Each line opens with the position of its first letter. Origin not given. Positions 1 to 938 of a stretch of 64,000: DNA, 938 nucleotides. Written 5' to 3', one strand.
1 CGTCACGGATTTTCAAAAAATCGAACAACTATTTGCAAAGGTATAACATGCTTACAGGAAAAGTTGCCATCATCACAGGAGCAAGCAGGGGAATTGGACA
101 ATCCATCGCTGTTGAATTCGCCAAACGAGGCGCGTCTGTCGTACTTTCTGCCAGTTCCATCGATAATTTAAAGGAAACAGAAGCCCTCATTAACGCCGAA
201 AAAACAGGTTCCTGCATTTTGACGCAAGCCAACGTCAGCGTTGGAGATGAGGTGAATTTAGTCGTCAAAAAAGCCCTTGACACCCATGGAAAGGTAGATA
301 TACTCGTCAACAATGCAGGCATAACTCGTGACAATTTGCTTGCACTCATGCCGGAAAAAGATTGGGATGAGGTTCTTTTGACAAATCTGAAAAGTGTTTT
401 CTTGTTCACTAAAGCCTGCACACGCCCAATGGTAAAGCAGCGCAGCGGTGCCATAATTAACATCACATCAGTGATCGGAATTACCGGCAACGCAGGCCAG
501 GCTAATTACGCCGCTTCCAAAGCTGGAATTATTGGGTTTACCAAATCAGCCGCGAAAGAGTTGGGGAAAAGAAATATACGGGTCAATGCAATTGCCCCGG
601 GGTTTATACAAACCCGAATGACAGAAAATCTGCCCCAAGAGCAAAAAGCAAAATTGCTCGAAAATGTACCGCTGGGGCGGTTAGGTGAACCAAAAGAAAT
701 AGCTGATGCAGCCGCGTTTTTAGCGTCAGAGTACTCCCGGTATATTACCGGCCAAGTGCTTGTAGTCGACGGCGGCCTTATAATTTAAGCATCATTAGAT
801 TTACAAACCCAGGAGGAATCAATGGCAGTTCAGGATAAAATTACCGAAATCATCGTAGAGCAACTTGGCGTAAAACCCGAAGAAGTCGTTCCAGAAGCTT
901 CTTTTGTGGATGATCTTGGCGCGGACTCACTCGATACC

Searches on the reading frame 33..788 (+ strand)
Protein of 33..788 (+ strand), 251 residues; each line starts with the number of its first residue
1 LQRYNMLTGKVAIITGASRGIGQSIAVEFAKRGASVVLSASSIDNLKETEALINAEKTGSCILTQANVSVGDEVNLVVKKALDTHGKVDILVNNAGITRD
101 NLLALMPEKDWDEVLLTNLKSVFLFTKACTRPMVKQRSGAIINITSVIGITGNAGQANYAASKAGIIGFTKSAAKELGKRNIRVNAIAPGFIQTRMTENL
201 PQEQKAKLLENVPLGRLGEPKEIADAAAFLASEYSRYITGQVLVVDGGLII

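Call 74: search_protein_families(library=pfam, max_evalue=1e-8, proteins=[window:33-788:+])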
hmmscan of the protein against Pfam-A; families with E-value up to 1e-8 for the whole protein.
window:33-788:+ (251 aa): 3 families
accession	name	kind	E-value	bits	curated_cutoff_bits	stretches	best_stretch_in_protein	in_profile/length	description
PF13561.12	adh_short_C2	-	4.3e-67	226.6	27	1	16-249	1-235/236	Enoyl-(Acyl carrier protein) reductase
PF00106.31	adh_short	-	7.4e-60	202.2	26.6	1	10-204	1-194/195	short chain dehydrogenase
PF08659.16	KR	-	2.1e-15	57.6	22.6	1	12-169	3-159/180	KR domain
